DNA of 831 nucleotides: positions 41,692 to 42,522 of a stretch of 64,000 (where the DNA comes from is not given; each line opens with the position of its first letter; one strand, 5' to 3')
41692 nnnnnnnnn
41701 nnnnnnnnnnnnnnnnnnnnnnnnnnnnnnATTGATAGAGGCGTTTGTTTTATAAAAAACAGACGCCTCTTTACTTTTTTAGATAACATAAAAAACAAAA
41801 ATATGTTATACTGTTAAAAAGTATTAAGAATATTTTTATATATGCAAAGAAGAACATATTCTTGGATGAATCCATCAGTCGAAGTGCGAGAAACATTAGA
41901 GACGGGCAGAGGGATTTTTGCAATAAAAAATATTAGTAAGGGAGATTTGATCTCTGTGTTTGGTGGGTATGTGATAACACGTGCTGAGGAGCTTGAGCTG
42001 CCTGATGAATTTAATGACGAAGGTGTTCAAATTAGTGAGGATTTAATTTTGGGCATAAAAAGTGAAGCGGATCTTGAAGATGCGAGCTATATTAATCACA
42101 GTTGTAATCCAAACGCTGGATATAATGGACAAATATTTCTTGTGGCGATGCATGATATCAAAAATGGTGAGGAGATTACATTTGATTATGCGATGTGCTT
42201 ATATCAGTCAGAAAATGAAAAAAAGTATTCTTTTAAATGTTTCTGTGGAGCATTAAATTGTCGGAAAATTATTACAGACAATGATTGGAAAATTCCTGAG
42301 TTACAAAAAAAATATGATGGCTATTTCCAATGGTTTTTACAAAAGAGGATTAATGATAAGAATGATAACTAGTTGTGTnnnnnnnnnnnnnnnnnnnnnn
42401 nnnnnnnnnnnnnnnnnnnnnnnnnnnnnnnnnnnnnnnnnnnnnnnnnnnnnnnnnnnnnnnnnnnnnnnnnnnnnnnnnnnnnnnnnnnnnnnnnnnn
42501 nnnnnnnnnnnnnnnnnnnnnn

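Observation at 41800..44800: AT-rich block with a bacterial SET-domain methyltransferase, a tightly linked unknown protein and an orphan polytopic histidine kinase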

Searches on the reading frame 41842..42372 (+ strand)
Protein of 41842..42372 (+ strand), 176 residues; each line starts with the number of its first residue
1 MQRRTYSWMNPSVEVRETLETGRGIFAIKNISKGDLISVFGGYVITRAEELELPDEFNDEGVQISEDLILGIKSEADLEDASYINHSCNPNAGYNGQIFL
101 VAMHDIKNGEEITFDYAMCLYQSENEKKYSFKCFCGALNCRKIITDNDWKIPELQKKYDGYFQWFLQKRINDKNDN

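Call 3: search_protein_families(library=pfam, proteins=[window:41842-42372:+], max_evalue=0.1)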
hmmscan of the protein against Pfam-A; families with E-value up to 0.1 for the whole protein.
window:41842-42372:+ (176 aa): 1 family
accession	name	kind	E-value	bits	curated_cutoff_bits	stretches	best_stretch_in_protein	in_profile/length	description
PF00856.33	SET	-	2.1e-15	57.5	22.4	1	22-116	1-104/105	SET domain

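Call 4: search_protein_families(library=ncbifam, proteins=[window:41842-42372:+], max_evalue=0.1)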
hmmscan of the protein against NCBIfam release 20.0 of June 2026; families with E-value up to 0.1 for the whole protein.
window:41842-42372:+ (176 aa): 2 families
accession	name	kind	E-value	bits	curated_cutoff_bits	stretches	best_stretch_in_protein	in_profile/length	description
NF043024.1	T4SS_AnkI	equivalog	0.00078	18.3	550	1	21-131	34-152/439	Dot/Icm T4SS effector AnkI/LegAS4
NF004564.0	PRK05901.2-2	equivalog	0.0071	15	617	1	29-85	136-192/500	RNA polymerase sigma factor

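Call 8: search_solved_structures(query=window:41842-42372:+, max_evalue=0.01, show_alignments=2)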
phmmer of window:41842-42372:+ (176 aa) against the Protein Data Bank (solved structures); distinct sequences matched with E-value up to 0.01: 100 (the best 60 are shown).
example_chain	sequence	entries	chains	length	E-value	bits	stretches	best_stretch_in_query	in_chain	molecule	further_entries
7u5v_A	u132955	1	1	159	7e-12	48.5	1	20-144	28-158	Histone-lysine N-methyltransferase 2A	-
7w67_C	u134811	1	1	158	3.4e-11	46.3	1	17-144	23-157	Histone-lysine N-methyltransferase 2A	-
7w6a_C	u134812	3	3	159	3.5e-11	46.3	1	17-144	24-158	Histone-lysine N-methyltransferase 2A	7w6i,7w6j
2w5y_A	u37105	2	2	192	5.2e-11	45.7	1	18-144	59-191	HISTONE-LYSINE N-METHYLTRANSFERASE HRX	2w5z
6kiu_K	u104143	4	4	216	7.4e-11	45.2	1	18-144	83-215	Histone-lysine N-methyltransferase 2A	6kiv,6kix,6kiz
7ud5_K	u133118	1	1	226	8.4e-11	45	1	18-144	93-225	cDNA FLJ56846, highly similar to Zinc finger protein HRX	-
5f5e_A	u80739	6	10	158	9.1e-11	44.9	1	17-144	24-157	Histone-lysine N-methyltransferase 2A | Histone-lysine N-methyltransferase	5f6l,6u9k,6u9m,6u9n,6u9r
6pwv_C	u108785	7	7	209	2.1e-10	43.7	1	18-144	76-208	Histone-lysine N-methyltransferase 2A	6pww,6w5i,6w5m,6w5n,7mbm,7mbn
7bre_B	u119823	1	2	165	7.7e-10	41.9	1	13-144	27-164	Histone-lysine N-methyltransferase 2B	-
4z4p_A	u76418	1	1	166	1.2e-09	41.2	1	6-144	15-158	Histone-lysine N-methyltransferase 2D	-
5f6k_C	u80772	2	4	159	1.7e-08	37.5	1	13-143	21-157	Histone-lysine N-methyltransferase 2C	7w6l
5f59_A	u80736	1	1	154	1.9e-08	37.4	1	13-142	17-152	Histone-lysine N-methyltransferase 2C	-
6kiw_K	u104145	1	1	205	3.8e-08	36.4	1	13-143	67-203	Histone-lysine N-methyltransferase 2C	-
1mvh_A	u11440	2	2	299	7.7e-08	35.4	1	13-141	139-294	Cryptic loci regulator 4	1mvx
9isz_A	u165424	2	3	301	7.9e-08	35.3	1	13-141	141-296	Histone-lysine N-methyltransferase, H3 lysine-9 specific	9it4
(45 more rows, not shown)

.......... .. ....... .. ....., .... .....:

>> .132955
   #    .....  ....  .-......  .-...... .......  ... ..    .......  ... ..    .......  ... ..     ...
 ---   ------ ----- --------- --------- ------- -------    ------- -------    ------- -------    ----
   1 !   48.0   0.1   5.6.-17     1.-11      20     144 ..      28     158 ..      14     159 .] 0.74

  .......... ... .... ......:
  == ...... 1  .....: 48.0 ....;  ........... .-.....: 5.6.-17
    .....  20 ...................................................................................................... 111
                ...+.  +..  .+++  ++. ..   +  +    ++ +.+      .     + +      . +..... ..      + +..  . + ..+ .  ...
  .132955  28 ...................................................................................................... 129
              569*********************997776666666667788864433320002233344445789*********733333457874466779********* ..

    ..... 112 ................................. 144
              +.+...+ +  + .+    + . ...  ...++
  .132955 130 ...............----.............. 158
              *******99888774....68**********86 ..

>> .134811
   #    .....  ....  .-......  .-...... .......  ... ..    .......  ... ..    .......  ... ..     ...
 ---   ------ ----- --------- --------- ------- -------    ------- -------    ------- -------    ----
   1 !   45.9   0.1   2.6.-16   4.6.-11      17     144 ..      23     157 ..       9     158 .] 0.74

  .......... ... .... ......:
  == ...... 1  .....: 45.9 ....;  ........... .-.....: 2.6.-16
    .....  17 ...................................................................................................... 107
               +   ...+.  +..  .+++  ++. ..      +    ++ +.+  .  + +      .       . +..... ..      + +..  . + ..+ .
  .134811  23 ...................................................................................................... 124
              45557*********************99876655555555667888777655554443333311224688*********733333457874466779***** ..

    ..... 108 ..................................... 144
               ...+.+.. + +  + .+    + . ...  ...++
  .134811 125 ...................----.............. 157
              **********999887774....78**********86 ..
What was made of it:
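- Closest known: SET-domain lysine N-methyltransferases of the MLL/Trithorax, G9a and NSD type. Same: Full SET plus post-SET alignment to MLL1 (E=7e-12, call 8).
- Closest known: BurB, the Burkholderia SET-domain methionine S-methyltransferase. Same: Sequence hit E=6e-6 to the window SET (call 8).
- By sequence, SET is closest to protein-lysine methyltransferases (MLL1 E=7e-12 against BurB 6e-6, call 8).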

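Call 9: search_protein_families(library=padloc, proteins=[window:41842-42372:+], max_evalue=1)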
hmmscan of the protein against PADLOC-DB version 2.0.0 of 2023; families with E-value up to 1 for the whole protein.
window:41842-42372:+ (176 aa): 0 families

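Call 10: search_protein_families(library=phrogs, proteins=[window:41842-42372:+], max_evalue=1)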
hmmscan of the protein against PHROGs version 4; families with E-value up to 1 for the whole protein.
window:41842-42372:+ (176 aa): 3 families
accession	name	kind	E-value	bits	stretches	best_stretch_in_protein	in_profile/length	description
phrog_13557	-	unknown function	0.066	14.3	1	21-58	58-97/106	-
phrog_34170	-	unknown function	0.087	13.3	1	82-122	231-281/296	-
phrog_28741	-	unknown function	0.16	13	0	5-34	2-31/100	-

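Call 12: find_homologous_proteins(query=window:41842-42372:+, max_evalue=0.00001)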
Query window:41842-42372:+ (176 aa): 407 proteins with E <= 0.00001 among 478 candidates; the best 120 are listed.
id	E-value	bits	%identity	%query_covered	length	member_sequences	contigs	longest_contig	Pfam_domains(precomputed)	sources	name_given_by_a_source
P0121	5.4e-117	406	100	100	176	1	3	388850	PF00856.34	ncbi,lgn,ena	-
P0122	5.7e-85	301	75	97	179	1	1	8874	PF00856.34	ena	-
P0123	4.0e-78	279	72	97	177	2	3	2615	PF00856.34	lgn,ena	-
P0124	3.8e-73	263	64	97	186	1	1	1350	PF00856.34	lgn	-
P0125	2.2e-69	251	59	96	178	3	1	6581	PF00856.34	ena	-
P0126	3.1e-68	247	60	97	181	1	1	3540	PF00856.34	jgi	jgi:SET domain-containing protein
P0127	1.2e-67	245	61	98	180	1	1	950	PF00856.34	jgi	jgi:SET domain-containing protein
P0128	1.5e-67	245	61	98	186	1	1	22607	PF00856.34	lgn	-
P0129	2.2e-67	244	60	97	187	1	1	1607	PF00856.34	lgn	-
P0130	1.5e-66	241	63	94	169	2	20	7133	PF00856.34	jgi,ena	-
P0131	5.3e-66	240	58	98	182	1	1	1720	PF00856.34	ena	-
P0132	5.5e-66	240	58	96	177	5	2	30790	PF00856.34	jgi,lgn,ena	jgi:SET domain-containing protein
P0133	5.8e-66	239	61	97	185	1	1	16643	PF00856.34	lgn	-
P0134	9.9e-66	239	56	99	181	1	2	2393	PF00856.34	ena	-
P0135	1.2e-65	238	57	95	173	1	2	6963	PF00856.34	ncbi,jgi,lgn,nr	ncbi:MAG: nuclear protein SET [uncultured bacterium]|nr:MAG: nuclear protein SET [uncultured bacteri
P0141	1.4e-64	235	58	96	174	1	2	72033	PF00856.34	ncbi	ncbi:MAG: SET domain-containing protein [Nitrospirota bacterium]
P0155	2.5e-62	228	58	97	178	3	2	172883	PF00856.34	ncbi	ncbi:MAG: SET domain-containing protein-lysine N-methyltransferase [Parcubacteria group bacterium]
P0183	4.5e-59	217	55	94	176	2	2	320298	PF00856.34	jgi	jgi:SET domain-containing protein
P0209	4.8e-57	210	54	95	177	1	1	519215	PF00856.34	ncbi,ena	-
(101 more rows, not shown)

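Call 39: find_related_loci(query=A2, collection=metagenome_contigs, flank=5000)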
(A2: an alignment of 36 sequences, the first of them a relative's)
Query A2 (176 aa) in metagenome_contigs; peptide patterns used: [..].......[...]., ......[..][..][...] (x = any residue, [..] = any of these).
600 stretches matched a pattern (row limit reached: there are more); 590 encode a relative of the query (tblastn E <= 1e-3); the best 80 are kept; 80 distinct loci.
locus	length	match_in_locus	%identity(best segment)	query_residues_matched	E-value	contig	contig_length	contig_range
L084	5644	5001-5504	60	3-170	5e-71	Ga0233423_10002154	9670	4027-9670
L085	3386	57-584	57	2-176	9e-70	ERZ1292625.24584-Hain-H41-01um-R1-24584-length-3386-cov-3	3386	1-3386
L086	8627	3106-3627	57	3-176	4e-68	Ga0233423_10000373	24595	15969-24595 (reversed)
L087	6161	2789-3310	57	3-176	4e-68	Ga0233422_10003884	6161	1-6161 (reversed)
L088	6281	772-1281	54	1-171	1e-66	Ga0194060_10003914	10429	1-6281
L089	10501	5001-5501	57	4-170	3e-65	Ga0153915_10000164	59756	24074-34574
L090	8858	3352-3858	54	3-171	2e-64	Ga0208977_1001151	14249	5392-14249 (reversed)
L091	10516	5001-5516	55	2-173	3e-63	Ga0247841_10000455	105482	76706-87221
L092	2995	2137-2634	57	3-167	3e-63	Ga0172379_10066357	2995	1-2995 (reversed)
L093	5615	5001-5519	53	1-173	5e-62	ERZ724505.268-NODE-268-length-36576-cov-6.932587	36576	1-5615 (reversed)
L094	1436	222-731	51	1-170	5e-64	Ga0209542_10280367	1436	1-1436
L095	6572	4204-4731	56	3-172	2e-61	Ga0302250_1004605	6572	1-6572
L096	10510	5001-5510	51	2-173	2e-59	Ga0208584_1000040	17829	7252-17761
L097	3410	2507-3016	49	6-175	5e-57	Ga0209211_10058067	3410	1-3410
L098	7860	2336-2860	48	2-175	2e-56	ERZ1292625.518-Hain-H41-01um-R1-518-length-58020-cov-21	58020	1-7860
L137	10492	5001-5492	46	7-171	2e-45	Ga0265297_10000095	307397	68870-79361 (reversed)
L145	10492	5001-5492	44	7-170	1e-44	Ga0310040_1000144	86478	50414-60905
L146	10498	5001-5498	44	6-171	8e-45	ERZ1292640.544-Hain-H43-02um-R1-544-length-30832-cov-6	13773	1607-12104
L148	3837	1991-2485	46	6-170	2e-44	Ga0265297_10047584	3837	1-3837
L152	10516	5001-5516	42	2-170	4e-44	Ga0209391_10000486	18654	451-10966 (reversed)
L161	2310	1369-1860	44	4-167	1e-42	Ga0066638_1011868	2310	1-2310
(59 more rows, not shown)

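Call 85: search_protein_families(library=pfam, proteins=[L146:2756-3124:+, L146:3105-3995:+, L146:3992-4999:+, L148:90-977:+, L137:2012-3148:+, L089:3085-4392:+, L089:4377-4937:+, L152:3791-4987:+, L145:3442-4302:+], max_evalue=0.001)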
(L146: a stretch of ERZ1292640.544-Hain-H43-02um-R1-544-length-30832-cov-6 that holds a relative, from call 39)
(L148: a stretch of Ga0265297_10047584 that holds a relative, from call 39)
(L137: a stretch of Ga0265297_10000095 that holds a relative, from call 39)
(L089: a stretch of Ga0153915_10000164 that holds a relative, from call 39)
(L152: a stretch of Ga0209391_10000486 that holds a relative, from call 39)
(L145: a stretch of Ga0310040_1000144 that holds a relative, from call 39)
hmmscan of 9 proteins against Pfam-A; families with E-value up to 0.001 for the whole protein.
L146:2756-3124:+ (122 aa): 1 family
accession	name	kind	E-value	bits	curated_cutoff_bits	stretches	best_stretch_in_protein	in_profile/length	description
PF02675.21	AdoMet_dc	-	5.6e-36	123.6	25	1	11-114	1-106/107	S-adenosylmethionine decarboxylase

L146:3105-3995:+ (296 aa): 2 families
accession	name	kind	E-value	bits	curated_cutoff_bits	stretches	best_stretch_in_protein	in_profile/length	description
PF01564.23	Spermine_synth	-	1.2e-48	165.6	22.9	1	70-248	1-178/186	Spermine/spermidine synthase domain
PF17284.7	Spermine_synt_N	-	6.4e-13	48.8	22.1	1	12-65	2-51/53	Spermidine synthase tetramerisation domain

L146:3992-4999:+ (335 aa): 1 family
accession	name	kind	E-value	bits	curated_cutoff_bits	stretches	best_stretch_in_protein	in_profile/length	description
PF16653.10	Sacchrp_dh_C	-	5.1e-06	27.2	31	1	101-325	1-263/265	Saccharopine dehydrogenase C-terminal domain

L148:90-977:+ (295 aa): 2 families
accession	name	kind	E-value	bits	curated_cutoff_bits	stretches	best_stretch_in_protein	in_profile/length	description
PF01564.23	Spermine_synth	-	4.8e-48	163.6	22.9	1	70-249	1-179/186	Spermine/spermidine synthase domain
PF17284.7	Spermine_synt_N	-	4.1e-12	46.2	22.1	1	12-65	2-51/53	Spermidine synthase tetramerisation domain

L137:2012-3148:+ (378 aa): 1 family
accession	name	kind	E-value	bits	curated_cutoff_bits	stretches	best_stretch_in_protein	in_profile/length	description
PF01861.22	BpsA_C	-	8e-19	68.3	27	1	157-329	16-191/243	Branched-chain polyamine synthase A C-terminal domain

L089:3085-4392:+ (435 aa): 2 families
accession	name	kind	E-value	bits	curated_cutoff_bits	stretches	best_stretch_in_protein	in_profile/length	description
PF01071.24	GARS_A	-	1.4e-10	41.7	27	1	96-281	2-192/194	Phosphoribosylglycinamide synthetase, ATP-grasp (A) domain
PF02843.22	GARS_C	-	9.8e-10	39.1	34.8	1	371-419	43-91/92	Phosphoribosylglycinamide synthetase, C domain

L089:4377-4937:+ (186 aa): 1 family
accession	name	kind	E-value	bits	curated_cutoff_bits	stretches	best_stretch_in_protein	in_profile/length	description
PF00583.31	Acetyltransf_1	-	1.4e-06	29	20.7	1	28-145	3-101/116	Acetyltransferase (GNAT) family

L152:3791-4987:+ (398 aa): 1 family
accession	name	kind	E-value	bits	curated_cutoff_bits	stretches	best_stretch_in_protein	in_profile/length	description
PF01916.23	DS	-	4.8e-30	105.3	27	1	75-379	10-287/288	Deoxyhypusine synthase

L145:3442-4302:+ (286 aa): 3 families
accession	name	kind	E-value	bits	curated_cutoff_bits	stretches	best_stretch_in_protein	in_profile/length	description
PF18765.7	Polbeta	-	1e-09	38.9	26.9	1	197-277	5-88/93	Polymerase beta, Nucleotidyltransferase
PF01909.29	NTP_transf_2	-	4.1e-09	37.2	21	1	200-247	9-47/93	Nucleotidyltransferase domain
PF22600.2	MTPAP-like_central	-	1.6e-05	25.4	27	1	197-249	31-83/139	Poly(A) RNA polymerase, mitochondrial-like, central palm domain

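Call 95: find_encoding_contigs(protein=P0155, flank=6000, max_places=1)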
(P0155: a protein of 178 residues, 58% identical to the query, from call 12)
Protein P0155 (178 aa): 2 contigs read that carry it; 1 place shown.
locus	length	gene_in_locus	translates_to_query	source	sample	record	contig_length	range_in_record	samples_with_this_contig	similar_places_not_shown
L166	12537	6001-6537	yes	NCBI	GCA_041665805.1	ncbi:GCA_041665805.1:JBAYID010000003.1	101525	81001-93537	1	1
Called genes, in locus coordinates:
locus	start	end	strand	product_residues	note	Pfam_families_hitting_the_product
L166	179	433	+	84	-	PF01541:GIY-YIG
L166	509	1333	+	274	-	-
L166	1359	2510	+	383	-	PF01053:Cys_Met_Meta_PP, PF00155:Aminotran_1_2, PF06838:Met_gamma_lyase (weak)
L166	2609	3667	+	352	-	-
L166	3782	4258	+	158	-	-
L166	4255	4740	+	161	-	PF06935:DUF1284 (weak)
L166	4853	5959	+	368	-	-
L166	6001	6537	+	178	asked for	PF00856:SET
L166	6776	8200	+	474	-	PF00512:HisKA, PF02518:HATPase_c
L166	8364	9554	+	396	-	PF00579:tRNA-synt_1b, PF01479:S4 (faint)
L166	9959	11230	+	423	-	PF04055:Radical_SAM, PF13353:Fer4_12 (weak)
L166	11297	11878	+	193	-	PF13671:AAA_33 (faint)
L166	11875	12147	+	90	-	PF02518:HATPase_c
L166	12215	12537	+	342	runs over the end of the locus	PF02661:Fic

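Call 96: find_encoding_contigs(protein=P0183, flank=6000, max_places=1)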
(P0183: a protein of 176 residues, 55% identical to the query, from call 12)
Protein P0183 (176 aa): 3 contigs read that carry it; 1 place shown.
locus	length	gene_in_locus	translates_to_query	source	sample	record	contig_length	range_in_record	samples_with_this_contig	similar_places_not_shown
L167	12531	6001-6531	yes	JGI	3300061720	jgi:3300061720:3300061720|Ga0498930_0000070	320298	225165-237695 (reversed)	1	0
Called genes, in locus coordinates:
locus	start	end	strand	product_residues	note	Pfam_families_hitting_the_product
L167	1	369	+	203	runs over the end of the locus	PF01025:GrpE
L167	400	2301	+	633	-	PF00012:HSP70, PF06723:MreB_Mbl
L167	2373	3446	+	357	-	PF00226:DnaJ, PF01556:DnaJ_C, PF00684:DnaJ_CXXCXGXG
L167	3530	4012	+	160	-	-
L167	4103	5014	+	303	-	PF09924:LPG_synthase_C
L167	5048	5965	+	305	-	PF00892:EamA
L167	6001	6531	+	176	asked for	PF00856:SET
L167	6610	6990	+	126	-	-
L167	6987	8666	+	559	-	PF00512:HisKA, PF02518:HATPase_c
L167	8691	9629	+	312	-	PF00579:tRNA-synt_1b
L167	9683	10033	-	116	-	-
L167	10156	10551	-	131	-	-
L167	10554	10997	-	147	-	-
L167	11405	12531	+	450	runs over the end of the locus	PF01336:tRNA_anti-codon, PF00152:tRNA-synt_2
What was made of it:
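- An MprF-type LPG_synthase_C gene beside EamA-SET-CysTM-HK in L167 (call 96).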

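Call 97: find_encoding_contigs(protein=P0209, flank=6000, max_places=1)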
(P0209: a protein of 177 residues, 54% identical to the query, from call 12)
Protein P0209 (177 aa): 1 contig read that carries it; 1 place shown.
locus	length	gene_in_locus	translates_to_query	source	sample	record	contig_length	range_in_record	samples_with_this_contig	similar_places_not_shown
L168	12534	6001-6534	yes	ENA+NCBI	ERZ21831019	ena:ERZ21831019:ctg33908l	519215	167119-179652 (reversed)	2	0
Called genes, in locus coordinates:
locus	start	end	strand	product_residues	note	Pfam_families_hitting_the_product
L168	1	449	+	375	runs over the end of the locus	-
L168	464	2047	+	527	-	PF00389:2-Hacid_dh, PF02826:2-Hacid_dh_C, PF19304:PGDH_inter, PF01842:ACT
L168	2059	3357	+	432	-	PF00709:Adenylsucc_synt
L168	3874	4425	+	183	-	PF00583:Acetyltransf_1 (weak)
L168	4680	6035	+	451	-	PF01071:GARS_A, PF02843:GARS_C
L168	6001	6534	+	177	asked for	PF00856:SET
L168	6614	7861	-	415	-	PF00083:Sugar_tr (weak), PF05977:MFS_3, PF07690:MFS_1, PF13347:MFS_2 (weak), PF07690:MFS_1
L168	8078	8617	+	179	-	-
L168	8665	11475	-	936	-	PF00989:PAS, PF08447:PAS_3 (weak), PF13188:PAS_8 (weak), PF13426:PAS_9, PF08448:PAS_4, PF00512:HisKA, PF02518:HATPase_c, PF00072:Response_reg, +3 more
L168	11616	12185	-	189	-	PF02660:G3P_acyltransf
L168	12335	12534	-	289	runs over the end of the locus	PF21089:PKS_DH_N (weak), PF14765:PS-DH (weak)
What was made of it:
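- L089, L091, L168: ATP-grasp/GNAT-SET (calls 85, 97).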
